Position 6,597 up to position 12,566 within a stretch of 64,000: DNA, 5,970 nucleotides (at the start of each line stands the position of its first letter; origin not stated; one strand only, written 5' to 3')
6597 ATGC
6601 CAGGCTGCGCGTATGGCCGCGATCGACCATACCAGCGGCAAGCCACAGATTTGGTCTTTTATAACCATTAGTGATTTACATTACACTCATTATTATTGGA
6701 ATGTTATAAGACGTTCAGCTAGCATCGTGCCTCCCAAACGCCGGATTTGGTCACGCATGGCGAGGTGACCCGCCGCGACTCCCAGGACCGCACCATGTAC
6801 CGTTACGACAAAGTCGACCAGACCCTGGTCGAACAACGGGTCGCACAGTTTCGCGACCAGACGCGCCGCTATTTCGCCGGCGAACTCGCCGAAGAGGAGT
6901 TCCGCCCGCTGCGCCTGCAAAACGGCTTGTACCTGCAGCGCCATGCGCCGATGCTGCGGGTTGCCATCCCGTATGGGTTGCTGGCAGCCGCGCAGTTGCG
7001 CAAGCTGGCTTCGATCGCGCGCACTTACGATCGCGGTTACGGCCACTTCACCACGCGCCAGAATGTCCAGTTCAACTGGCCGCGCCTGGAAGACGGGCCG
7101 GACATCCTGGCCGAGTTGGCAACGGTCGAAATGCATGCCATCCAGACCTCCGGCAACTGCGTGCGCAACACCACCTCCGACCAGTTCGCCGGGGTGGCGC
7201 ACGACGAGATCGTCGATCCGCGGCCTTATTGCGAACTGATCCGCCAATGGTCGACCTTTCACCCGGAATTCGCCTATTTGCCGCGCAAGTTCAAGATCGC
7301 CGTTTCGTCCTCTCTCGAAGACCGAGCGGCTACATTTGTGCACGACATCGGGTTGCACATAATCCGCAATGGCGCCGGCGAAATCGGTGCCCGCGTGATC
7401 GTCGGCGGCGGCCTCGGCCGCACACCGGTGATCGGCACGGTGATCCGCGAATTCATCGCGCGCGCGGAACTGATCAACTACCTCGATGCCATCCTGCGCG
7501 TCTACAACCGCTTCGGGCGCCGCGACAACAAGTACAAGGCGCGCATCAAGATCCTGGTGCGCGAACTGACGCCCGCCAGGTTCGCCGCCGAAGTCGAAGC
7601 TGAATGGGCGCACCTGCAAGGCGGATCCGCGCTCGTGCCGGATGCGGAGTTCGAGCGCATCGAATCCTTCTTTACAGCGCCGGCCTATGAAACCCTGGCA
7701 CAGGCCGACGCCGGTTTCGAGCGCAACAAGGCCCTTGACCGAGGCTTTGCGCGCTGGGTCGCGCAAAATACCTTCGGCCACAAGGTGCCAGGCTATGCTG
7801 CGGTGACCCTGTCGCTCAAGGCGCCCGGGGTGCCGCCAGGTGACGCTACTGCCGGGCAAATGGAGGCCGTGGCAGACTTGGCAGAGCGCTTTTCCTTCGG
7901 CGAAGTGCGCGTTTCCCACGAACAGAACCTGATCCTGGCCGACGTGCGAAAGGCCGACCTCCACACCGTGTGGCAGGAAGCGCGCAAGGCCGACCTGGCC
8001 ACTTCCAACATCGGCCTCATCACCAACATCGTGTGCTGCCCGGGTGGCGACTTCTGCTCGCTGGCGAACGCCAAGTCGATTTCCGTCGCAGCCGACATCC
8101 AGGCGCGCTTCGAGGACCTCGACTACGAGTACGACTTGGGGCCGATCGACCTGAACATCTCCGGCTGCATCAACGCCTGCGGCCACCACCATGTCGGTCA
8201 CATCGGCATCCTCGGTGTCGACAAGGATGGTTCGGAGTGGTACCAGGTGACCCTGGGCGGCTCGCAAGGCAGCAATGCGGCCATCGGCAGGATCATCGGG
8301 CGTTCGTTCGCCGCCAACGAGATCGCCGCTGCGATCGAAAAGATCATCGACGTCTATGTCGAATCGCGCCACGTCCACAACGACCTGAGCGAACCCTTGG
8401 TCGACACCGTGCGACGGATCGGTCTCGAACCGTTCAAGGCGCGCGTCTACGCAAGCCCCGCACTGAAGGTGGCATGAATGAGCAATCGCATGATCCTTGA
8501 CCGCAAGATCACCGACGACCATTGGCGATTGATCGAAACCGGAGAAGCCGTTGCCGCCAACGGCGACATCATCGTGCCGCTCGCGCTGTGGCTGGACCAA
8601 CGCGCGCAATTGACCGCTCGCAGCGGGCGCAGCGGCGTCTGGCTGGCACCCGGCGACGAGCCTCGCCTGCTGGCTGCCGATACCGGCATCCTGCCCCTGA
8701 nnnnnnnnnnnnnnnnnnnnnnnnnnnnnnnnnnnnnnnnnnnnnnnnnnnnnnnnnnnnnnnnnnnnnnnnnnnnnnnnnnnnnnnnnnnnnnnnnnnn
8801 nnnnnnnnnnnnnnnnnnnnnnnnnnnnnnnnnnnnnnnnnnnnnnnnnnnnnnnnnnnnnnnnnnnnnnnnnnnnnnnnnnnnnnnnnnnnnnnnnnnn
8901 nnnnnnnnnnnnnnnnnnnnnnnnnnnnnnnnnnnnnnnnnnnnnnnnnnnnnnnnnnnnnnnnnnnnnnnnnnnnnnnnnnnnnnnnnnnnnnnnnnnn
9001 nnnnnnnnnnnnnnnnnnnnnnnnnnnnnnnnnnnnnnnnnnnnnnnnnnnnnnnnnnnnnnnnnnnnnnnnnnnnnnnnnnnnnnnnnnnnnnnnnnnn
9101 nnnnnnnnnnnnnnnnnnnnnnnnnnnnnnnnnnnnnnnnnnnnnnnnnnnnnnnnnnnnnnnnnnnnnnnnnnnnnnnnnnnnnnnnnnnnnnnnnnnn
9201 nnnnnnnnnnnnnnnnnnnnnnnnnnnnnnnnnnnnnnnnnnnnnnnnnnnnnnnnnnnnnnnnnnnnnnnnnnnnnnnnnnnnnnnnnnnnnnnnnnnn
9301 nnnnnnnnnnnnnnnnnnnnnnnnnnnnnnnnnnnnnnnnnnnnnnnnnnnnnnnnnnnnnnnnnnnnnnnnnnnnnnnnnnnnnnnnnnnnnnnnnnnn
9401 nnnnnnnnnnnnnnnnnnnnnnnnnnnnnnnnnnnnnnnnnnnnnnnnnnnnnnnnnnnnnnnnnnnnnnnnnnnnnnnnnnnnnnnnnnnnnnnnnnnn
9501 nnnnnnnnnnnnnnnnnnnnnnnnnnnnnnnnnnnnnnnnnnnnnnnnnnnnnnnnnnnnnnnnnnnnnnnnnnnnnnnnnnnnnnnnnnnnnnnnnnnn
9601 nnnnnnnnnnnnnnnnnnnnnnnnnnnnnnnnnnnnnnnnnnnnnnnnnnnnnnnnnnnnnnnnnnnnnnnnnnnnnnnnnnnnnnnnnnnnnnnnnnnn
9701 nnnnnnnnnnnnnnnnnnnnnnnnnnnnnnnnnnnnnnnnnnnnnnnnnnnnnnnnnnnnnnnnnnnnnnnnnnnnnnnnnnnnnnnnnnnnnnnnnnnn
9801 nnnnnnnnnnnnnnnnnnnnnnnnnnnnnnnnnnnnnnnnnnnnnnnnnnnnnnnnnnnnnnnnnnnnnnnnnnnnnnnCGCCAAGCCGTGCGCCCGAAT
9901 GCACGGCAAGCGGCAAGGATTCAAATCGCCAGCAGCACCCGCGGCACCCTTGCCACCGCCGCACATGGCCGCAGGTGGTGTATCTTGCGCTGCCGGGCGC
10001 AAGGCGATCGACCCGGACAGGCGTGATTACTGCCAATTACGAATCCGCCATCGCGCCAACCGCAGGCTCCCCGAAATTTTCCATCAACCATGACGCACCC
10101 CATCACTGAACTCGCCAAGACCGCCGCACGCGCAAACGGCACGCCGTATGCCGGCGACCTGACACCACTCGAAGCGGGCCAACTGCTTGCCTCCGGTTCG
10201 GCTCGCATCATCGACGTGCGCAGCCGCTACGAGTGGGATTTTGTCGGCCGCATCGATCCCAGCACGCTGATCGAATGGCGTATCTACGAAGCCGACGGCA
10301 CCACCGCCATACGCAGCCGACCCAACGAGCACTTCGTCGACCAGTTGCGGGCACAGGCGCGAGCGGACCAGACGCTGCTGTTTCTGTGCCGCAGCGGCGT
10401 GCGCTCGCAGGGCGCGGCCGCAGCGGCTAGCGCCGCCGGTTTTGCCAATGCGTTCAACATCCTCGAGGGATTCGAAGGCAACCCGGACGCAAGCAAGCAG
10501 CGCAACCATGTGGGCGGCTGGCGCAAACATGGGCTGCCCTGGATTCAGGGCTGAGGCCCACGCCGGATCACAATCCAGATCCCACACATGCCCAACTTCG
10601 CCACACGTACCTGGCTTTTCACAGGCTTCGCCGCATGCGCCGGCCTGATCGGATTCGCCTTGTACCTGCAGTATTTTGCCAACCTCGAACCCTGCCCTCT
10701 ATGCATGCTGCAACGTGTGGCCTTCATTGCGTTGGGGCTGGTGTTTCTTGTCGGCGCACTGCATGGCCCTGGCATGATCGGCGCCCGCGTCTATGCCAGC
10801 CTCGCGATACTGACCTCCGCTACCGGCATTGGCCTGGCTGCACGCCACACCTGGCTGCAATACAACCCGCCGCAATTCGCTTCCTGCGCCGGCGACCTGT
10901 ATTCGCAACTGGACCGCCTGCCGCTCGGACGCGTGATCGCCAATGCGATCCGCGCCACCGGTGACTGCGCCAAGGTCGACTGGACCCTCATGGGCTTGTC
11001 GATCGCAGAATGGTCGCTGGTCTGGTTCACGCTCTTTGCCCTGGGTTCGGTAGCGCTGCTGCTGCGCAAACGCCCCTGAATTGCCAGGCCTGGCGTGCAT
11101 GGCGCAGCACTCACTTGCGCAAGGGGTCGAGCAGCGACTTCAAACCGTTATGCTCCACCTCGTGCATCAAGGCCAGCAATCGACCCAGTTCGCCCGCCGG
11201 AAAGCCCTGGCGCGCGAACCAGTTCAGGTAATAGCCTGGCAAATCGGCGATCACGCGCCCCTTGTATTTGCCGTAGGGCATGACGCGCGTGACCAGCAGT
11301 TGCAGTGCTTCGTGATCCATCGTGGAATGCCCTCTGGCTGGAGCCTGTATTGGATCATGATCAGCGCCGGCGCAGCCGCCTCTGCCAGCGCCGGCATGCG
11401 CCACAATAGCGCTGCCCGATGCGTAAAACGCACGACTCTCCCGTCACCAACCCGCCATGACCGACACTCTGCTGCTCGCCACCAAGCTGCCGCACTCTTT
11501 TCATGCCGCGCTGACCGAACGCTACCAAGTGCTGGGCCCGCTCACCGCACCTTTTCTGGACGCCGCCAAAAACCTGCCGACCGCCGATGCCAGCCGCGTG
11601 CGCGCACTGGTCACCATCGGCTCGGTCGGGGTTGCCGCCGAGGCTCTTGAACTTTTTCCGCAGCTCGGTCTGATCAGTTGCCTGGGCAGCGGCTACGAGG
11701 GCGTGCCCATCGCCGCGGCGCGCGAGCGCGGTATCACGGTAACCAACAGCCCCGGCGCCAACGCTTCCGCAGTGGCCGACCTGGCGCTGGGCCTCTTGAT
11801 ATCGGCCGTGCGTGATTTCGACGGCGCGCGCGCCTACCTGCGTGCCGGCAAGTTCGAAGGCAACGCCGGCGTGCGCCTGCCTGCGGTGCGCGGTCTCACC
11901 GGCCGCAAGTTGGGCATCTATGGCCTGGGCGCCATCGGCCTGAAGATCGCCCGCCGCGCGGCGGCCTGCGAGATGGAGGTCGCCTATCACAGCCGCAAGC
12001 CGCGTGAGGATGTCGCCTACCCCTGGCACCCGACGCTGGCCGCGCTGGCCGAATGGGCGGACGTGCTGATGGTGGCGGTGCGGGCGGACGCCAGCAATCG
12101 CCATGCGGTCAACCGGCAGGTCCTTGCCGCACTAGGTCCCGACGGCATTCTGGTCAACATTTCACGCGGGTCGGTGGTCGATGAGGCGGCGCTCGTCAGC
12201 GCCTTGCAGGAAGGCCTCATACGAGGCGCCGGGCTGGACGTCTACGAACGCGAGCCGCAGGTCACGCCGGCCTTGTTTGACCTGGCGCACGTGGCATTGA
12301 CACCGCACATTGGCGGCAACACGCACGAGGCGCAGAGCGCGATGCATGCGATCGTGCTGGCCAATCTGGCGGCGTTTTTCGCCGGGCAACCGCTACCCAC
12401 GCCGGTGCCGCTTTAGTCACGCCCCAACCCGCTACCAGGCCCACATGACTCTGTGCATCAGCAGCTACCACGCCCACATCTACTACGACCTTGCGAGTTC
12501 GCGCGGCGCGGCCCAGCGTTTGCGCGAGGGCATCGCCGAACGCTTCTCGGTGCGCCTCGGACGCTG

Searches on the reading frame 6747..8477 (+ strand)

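Call 34: search_protein_families(library=pfam, proteins=[window:6747-8477:+], max_evalue=0.00001)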
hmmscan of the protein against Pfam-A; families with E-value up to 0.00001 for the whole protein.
window:6747-8477:+ (576 aa): 2 families
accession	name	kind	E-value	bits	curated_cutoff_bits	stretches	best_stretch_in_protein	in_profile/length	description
PF01077.27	NIR_SIR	-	2.1e-62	209.7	27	2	135-289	1-156/158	Nitrite and sulphite reductase 4Fe-4S domain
PF03460.22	NIR_SIR_ferr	-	4.6e-33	113.2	24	2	69-125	11-67/69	Nitrite/Sulfite reductase ferredoxin-like half domain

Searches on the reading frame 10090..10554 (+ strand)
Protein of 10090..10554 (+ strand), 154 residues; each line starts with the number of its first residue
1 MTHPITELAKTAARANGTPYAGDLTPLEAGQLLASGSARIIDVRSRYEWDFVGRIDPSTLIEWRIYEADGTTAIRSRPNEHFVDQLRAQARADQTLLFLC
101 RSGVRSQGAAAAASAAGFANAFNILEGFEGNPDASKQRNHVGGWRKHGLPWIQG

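Call 34: search_protein_families(library=pfam, proteins=[window:10090-10554:+], max_evalue=0.00001)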
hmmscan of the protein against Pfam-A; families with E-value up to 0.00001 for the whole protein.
window:10090-10554:+ (154 aa): 1 family
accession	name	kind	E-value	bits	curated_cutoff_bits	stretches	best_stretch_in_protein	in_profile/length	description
PF00581.25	Rhodanese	-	2e-11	44.6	22.2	1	26-130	2-98/102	Rhodanese-like domain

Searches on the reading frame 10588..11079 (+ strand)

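Call 34: search_protein_families(library=pfam, proteins=[window:10588-11079:+], max_evalue=0.00001)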
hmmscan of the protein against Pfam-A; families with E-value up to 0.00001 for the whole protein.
window:10588-11079:+ (163 aa): 1 family
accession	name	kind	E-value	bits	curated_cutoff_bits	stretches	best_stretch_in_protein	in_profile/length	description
PF02600.21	DsbB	-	5.6e-46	157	22.1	1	7-155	2-146/148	Disulfide bond formation protein DsbB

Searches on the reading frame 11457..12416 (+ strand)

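Call 20: search_protein_families(library=ncbifam, proteins=[window:11457-12416:+], max_evalue=0.00001)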
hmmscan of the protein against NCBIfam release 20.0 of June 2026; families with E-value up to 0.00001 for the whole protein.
window:11457-12416:+ (319 aa): 21 families
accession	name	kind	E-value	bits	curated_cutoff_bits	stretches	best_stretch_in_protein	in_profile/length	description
NF009714.1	PRK13243.1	equivalog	8.2e-53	179.9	455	1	45-315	43-320/332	glyoxylate reductase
TIGR01327.1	PGDH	equivalog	1.2e-49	169.5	454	1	47-313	40-306/525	phosphoglycerate dehydrogenase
NF008759.0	PRK11790.1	equivalog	2.1e-41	141.9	404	1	58-308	65-317/410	phosphoglycerate dehydrogenase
NF011938.0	PRK15409.1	equivalog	1e-40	139.7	492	1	46-310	42-311/324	glyoxylate/hydroxypyruvate reductase GhrB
NF041369.1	Dhydh_Halo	equivalog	1.5e-36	126.2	400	1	59-311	45-298/305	D-2-hydroxyacid dehydrogenase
NF005069.0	PRK06487.1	equivalog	8.1e-35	120.4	448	1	54-313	54-316/320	2-hydroxyacid dehydrogenase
NF006263.0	PRK08410.1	equivalog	9.1e-33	114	389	1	51-310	45-309/311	D-2-hydroxyacid dehydrogenase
NF005750.0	PRK07574.1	equivalog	5e-29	101.5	329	1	60-313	105-362/386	NAD-dependent formate dehydrogenase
NF001309.0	PRK00257.1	equivalog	5.8e-29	101.2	434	1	69-309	58-279/379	4-phosphoerythronate dehydrogenase PdxB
NF005387.0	PRK06932.1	equivalog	7.7e-29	100.6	492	1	52-307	48-309/314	2-hydroxyacid dehydrogenase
NF006374.0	PRK08605.1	subfamily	1.1e-21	77.2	356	1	78-272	78-272/332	D-lactate dehydrogenase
NF005027.0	PRK06436.1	equivalog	7.5e-20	71.2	261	1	74-312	54-284/303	2-hydroxyacid dehydrogenase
NF000492.1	vanH_gen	exception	1.5e-18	66.9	540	1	73-269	70-258/312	D-lactate dehydrogenase VanH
NF011966.0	PRK15438.1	equivalog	4.5e-17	62.2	687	1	147-307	114-277/378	4-phosphoerythronate dehydrogenase PdxB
NF012013.0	PRK15469.1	equivalog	1.2e-14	54.1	403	1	151-294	138-285/312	glyoxylate/hydroxypyruvate reductase GhrA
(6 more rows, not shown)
